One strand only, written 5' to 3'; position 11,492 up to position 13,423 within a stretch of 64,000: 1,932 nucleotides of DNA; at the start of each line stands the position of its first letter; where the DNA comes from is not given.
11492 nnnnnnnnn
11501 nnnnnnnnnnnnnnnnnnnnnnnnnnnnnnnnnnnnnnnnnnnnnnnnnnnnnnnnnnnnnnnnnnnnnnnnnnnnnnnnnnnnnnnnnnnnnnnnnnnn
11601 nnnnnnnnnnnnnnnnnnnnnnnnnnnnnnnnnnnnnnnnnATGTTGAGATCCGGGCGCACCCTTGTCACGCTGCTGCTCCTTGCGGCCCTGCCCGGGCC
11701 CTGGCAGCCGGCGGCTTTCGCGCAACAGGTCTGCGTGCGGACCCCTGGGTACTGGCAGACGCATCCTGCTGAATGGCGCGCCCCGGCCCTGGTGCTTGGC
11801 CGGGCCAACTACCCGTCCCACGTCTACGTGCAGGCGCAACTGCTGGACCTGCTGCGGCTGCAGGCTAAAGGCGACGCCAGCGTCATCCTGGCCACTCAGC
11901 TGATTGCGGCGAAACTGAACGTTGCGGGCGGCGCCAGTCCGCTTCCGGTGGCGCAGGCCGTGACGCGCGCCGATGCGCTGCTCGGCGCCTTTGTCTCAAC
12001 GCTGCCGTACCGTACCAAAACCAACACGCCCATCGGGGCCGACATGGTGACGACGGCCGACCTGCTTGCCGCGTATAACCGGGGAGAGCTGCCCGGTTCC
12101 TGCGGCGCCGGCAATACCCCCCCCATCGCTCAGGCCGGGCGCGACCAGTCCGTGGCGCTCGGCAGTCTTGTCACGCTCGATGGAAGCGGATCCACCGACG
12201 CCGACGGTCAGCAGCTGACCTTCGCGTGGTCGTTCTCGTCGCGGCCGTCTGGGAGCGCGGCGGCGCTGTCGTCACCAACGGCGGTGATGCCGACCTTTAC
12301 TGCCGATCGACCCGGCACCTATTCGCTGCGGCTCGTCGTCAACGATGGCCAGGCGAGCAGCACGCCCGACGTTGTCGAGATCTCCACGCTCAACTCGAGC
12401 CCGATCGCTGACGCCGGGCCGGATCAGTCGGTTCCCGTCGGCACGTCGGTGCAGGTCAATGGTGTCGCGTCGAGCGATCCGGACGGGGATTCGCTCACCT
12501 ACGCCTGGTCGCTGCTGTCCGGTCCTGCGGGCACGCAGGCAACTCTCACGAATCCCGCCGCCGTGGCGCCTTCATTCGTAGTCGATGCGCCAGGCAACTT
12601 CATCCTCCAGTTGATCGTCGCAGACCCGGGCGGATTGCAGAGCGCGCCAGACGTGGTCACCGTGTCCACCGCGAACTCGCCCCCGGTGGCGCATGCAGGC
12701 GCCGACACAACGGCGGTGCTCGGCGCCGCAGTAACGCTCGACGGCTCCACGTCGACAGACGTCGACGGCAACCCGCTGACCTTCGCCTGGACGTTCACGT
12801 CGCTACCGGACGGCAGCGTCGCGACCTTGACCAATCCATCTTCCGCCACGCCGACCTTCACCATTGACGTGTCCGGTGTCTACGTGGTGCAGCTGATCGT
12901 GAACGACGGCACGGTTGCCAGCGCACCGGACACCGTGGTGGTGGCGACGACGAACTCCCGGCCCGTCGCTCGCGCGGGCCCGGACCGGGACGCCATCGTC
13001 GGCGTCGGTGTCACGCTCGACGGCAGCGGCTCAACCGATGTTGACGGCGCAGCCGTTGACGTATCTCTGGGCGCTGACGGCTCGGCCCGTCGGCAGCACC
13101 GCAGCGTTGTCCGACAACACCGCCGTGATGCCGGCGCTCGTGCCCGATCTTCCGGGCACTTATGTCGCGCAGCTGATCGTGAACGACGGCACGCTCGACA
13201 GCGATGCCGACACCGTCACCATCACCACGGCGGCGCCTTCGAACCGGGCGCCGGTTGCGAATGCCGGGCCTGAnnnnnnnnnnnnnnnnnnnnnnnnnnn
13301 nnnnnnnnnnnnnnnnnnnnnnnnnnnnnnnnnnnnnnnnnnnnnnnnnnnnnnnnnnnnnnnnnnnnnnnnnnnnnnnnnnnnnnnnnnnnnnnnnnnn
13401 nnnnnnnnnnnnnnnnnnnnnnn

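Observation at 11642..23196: One ~3,850-codon secreted mosaic gene combining PKD-like, DUF11, cadherin-like, discoidin, FG-GAP propeller and PASTA modules with an RHS core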

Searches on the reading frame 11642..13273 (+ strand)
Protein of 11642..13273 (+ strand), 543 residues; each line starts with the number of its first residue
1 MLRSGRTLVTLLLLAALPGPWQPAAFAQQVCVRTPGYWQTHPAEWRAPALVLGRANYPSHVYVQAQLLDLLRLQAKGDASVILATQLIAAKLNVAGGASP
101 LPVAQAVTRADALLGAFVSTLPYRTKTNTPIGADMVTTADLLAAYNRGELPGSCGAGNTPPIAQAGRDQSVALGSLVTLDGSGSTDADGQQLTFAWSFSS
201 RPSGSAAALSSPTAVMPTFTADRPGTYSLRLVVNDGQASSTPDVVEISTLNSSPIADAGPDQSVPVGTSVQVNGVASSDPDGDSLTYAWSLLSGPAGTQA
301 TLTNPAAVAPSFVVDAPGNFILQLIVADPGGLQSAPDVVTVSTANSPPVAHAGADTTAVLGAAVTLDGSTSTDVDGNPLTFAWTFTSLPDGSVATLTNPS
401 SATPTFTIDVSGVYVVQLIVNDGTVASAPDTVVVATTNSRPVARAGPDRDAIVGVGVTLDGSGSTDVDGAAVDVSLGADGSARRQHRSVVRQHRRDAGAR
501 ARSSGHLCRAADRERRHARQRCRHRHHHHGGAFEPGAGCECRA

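Call 4: search_protein_families(library=pfam, proteins=[window:11642-13273:+], max_evalue=0.01)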
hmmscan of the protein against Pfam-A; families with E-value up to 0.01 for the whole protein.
window:11642-13273:+ (543 aa): 7 families
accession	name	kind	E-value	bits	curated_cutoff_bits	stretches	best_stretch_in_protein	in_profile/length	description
PF18911.6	PKD_4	-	3.3e-39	133.3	27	3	345-428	1-76/85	PKD domain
PF22352.2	K319L-like_PKD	-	4.5e-38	129.6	27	3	165-246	1-81/84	K319L-like, PKD domain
PF00801.26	PKD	-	3e-19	69.2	23.5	3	168-241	8-73/80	PKD domain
PF21027.3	Sde0182_C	-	4.5e-14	53.2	27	0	270-295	2-27/83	Cellulose-binding protein Sde0182, C-terminal domain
PF17963.7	Big_9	-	7.7e-11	43.2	23.6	2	158-247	1-88/89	Bacterial Ig domain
PF02010.21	REJ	-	2.7e-10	39.9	25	2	318-438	53-200/452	REJ domain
PF25456.1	Ig_PVRIG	-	0.0015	19.2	31.5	0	343-400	56-112/115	Transmembrane protein PVRIG, immunoglobulin-like domain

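Call 74: find_encoding_contigs(protein=window:11642-13270:+, flank=2000, max_places=6)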
Protein window:11642-13270:+ (543 aa): no gene with exactly this product is on record in the collection.
